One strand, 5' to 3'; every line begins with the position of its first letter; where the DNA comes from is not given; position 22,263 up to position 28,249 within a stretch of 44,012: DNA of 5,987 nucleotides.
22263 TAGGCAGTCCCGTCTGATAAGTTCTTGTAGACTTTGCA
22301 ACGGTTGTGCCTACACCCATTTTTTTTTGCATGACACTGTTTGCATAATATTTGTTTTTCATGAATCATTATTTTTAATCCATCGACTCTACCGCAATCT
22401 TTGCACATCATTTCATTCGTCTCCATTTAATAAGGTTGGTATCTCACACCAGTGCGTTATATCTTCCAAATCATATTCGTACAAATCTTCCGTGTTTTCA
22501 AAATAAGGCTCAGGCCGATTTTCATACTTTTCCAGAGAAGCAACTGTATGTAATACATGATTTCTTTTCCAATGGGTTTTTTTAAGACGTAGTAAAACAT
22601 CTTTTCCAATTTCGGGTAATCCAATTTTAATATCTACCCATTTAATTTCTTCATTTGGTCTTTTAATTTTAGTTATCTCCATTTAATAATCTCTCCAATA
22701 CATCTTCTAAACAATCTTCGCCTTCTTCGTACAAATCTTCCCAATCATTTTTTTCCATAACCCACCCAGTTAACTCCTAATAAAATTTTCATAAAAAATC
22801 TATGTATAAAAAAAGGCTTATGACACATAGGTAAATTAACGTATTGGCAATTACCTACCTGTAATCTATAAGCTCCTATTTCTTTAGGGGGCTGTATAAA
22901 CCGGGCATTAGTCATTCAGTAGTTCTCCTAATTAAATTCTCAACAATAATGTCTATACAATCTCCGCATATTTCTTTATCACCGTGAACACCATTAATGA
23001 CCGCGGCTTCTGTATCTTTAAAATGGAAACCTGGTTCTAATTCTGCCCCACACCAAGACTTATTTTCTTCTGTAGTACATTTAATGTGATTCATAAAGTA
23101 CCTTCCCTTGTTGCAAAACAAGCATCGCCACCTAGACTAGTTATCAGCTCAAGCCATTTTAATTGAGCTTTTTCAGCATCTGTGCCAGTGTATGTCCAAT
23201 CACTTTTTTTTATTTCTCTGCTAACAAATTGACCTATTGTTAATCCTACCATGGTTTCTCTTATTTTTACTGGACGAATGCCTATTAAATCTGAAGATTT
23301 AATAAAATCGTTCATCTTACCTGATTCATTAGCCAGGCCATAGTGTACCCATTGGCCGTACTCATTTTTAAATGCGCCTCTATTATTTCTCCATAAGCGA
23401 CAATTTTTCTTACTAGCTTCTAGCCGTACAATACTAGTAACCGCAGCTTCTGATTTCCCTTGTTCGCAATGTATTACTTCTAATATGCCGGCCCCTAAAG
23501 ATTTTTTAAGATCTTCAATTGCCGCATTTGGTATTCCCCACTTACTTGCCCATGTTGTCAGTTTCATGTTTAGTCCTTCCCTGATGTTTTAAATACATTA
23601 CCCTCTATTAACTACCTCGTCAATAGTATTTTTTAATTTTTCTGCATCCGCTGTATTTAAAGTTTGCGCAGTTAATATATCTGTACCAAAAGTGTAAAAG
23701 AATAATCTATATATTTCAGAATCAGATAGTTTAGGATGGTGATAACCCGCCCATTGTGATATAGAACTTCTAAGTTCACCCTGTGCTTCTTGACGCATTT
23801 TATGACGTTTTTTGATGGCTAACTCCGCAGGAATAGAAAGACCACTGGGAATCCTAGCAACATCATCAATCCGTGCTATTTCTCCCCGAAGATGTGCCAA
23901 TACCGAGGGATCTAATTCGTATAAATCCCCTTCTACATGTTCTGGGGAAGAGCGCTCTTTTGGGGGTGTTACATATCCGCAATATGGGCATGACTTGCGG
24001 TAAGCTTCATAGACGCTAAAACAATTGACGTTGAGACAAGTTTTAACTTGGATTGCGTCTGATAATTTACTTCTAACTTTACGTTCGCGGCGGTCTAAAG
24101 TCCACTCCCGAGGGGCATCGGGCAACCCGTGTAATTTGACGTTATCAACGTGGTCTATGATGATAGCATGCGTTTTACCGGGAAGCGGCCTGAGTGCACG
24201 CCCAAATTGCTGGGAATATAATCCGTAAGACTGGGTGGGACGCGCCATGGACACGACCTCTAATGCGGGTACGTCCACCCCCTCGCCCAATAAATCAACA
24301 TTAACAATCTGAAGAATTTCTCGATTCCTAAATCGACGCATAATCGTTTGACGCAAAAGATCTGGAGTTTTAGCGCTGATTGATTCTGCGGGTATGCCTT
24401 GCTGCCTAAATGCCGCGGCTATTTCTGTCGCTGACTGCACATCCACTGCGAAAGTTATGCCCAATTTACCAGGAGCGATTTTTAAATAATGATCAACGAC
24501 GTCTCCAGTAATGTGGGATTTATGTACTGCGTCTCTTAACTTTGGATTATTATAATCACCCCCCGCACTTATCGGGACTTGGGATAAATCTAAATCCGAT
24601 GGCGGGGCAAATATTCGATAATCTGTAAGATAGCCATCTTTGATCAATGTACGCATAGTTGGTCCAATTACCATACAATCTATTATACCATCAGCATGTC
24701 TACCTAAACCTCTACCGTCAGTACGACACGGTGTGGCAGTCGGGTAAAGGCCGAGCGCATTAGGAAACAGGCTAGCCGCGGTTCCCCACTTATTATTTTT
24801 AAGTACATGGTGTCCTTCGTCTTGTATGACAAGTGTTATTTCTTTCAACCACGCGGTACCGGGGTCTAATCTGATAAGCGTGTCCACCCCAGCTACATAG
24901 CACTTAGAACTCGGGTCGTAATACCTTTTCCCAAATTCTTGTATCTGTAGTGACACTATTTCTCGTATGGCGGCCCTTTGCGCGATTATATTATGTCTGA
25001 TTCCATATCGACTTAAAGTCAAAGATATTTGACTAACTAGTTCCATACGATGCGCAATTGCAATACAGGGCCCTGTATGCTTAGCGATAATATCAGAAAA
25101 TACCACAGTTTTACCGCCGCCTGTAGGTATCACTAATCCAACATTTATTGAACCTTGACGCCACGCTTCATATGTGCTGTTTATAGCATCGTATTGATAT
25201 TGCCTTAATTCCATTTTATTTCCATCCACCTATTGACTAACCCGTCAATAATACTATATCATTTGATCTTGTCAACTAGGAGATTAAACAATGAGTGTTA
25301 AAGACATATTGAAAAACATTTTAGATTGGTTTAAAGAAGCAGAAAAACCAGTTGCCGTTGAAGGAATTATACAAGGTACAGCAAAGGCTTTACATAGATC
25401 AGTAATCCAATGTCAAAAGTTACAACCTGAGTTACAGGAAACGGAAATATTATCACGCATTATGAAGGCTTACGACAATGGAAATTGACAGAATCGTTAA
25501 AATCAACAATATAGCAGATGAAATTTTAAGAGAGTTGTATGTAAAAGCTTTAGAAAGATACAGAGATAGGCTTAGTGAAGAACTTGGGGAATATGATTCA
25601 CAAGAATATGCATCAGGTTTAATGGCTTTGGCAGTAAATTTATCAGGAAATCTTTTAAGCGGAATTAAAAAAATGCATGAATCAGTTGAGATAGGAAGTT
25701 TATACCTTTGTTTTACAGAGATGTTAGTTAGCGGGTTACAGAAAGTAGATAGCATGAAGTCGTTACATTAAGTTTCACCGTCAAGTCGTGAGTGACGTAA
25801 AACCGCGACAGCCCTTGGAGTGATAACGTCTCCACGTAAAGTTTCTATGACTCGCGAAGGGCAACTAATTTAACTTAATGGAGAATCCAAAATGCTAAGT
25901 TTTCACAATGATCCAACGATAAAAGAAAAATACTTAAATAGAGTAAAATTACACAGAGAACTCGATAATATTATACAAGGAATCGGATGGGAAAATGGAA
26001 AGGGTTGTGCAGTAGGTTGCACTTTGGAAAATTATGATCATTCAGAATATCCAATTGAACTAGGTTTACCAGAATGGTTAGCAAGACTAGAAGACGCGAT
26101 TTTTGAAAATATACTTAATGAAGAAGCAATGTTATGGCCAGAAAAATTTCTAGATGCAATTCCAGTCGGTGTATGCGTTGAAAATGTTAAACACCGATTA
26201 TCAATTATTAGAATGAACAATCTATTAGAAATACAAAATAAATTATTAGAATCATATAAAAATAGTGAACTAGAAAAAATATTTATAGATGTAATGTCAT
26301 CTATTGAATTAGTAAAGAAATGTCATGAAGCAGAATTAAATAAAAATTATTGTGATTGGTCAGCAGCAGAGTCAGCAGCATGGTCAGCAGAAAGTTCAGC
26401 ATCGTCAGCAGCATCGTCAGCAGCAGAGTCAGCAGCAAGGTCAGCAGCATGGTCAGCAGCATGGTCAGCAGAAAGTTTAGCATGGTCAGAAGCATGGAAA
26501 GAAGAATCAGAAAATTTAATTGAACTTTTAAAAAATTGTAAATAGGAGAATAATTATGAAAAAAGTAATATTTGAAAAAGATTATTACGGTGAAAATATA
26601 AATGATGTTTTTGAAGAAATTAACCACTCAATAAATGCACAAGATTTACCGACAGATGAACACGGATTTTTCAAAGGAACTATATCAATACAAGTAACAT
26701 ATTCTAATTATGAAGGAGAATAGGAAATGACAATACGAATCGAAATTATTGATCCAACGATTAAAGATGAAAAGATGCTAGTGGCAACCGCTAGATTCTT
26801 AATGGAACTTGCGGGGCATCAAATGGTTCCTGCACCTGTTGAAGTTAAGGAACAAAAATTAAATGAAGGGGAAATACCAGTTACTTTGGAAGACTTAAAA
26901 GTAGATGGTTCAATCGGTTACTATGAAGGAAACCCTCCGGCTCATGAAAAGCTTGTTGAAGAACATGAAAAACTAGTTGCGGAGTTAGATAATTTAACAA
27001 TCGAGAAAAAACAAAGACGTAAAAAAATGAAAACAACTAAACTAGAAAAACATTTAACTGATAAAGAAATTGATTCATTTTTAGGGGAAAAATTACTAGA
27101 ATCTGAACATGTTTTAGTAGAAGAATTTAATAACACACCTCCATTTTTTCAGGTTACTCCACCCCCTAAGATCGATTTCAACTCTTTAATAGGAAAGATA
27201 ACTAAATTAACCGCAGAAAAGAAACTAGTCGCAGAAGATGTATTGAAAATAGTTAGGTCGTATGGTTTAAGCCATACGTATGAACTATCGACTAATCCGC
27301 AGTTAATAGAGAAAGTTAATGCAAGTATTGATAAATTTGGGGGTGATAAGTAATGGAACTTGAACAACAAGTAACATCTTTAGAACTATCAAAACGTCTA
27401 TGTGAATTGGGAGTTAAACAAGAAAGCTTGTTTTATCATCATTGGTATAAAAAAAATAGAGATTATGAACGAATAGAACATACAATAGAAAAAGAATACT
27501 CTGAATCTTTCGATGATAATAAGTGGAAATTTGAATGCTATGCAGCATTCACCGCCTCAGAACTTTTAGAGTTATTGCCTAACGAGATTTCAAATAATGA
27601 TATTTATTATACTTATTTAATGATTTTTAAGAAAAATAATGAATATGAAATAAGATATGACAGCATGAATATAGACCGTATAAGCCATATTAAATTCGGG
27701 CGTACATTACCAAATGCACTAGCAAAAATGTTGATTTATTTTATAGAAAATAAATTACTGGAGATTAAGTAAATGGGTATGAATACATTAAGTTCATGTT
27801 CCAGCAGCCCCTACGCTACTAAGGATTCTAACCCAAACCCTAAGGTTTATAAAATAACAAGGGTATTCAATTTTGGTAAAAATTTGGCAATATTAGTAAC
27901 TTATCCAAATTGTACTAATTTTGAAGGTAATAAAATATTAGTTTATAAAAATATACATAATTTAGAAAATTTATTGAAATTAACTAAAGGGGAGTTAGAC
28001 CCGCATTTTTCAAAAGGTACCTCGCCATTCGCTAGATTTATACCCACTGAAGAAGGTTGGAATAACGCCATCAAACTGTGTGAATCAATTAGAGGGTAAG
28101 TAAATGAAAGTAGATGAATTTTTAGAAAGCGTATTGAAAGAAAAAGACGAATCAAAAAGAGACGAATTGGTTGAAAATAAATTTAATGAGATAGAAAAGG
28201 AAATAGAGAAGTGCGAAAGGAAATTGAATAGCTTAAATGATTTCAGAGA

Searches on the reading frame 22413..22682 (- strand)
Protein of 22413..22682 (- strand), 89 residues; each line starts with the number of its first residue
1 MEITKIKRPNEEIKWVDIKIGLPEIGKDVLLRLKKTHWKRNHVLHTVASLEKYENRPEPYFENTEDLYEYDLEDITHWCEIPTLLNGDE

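Call 35: search_protein_families(library=pfam, proteins=[window:22413-22682:-], max_evalue=0.1)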
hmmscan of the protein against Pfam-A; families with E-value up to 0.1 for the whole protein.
window:22413-22682:- (89 aa): 1 family
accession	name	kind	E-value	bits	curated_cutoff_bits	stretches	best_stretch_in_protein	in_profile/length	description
PF04448.17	DUF551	-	0.0081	17.4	22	1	15-82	2-64/68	Protein of unknown function (DUF551)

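Call 36: search_protein_families(library=phrogs, proteins=[window:22413-22682:-], max_evalue=0.01)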
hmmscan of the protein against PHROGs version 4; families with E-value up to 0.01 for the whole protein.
window:22413-22682:- (89 aa): 1 family
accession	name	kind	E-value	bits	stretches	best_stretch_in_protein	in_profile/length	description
phrog_924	-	unknown function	0.00052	20.7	1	8-82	85-147/267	-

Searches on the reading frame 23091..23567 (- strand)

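Call 48: search_protein_families(library=phrogs, proteins=[window:23091-23567:-], max_evalue=0.001)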
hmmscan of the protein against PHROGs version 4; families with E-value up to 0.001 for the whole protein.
window:23091-23567:- (158 aa): 1 family
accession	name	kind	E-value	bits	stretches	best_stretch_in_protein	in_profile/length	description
phrog_93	-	DNA, RNA and nucleotide metabolism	2.4e-14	53.9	1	2-155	312-431/613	endonuclease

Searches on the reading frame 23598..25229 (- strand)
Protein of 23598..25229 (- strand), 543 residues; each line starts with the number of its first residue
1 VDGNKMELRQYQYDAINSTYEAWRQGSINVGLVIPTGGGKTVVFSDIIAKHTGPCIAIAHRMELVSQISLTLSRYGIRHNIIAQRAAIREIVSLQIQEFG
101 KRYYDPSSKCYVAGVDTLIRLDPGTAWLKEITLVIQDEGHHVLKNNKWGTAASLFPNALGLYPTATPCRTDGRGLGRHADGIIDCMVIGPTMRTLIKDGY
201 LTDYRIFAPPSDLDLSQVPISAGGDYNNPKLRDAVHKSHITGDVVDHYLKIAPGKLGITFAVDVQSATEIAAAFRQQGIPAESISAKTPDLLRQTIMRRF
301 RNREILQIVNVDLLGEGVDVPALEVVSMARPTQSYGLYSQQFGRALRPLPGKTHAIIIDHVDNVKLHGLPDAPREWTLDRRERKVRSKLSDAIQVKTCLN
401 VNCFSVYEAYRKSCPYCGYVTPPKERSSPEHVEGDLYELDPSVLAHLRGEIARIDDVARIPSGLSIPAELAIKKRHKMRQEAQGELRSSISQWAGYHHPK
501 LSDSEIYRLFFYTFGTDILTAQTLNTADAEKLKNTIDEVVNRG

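Call 9: search_protein_families(library=pfam, proteins=[window:23598-25229:-], max_evalue=0.01)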
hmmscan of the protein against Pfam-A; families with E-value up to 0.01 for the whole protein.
window:23598-25229:- (543 aa): 3 families
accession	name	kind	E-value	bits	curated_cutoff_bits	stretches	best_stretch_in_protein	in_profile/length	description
PF04851.21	ResIII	-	5.7e-16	59.3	22.5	1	5-168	1-163/164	Type III restriction enzyme, res subunit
PF00271.37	Helicase_C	-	9.5e-12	45.6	23.5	1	248-347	9-108/110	Helicase conserved C-terminal domain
PF00270.35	DEAD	-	6.3e-07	29.7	26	1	10-145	2-132/167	DEAD/DEAH box helicase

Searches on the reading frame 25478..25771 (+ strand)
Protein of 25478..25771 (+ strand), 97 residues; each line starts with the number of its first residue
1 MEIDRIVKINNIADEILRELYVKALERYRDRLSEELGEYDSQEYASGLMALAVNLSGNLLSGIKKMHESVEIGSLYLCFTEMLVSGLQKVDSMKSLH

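Call 35: search_protein_families(library=pfam, proteins=[window:25478-25771:+], max_evalue=0.1)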
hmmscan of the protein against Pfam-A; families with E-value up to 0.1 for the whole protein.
window:25478-25771:+ (97 aa): 1 family
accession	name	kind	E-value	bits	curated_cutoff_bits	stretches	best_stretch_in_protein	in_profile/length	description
PF10410.14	DnaB_bind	-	0.017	15.8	20.6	0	9-25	31-47/56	DnaB-helicase binding domain of primase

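Call 36: search_protein_families(library=phrogs, proteins=[window:25478-25771:+], max_evalue=0.01)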
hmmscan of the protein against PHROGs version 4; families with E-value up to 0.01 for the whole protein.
window:25478-25771:+ (97 aa): 0 families

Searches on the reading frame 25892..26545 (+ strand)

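Call 48: search_protein_families(library=phrogs, proteins=[window:25892-26545:+], max_evalue=0.001)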
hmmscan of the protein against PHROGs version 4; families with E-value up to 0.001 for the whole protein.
window:25892-26545:+ (217 aa): 1 family
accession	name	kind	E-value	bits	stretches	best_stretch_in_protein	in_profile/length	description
phrog_18326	-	unknown function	3.3e-07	31.1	1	154-200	121-169/203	-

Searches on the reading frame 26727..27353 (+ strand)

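Call 48: search_protein_families(library=phrogs, proteins=[window:26727-27353:+], max_evalue=0.001)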
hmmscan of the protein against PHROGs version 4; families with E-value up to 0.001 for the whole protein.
window:26727-27353:+ (208 aa): 1 family
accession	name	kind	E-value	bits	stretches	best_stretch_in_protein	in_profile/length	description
phrog_11133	-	unknown function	0.00064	20.5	0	136-201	247-314/320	-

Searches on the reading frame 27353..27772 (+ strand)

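Call 48: search_protein_families(library=phrogs, proteins=[window:27353-27772:+], max_evalue=0.001)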
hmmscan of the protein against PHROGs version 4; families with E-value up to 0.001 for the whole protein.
window:27353-27772:+ (139 aa): 1 family
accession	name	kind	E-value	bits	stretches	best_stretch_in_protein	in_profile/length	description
phrog_31971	-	unknown function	1.2e-12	49.2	1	1-135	1-127/130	-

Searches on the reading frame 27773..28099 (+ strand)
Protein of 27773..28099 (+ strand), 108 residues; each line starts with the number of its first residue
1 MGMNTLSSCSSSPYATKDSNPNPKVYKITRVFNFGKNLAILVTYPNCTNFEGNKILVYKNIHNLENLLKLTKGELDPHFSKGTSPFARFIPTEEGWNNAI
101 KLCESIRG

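Call 48: search_protein_families(library=phrogs, proteins=[window:27773-28099:+], max_evalue=0.001)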
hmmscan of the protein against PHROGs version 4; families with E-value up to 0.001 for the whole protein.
window:27773-28099:+ (108 aa): 1 family
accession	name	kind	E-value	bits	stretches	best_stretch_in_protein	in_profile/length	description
phrog_13501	-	unknown function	4.2e-26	92.2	1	5-104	18-119/121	-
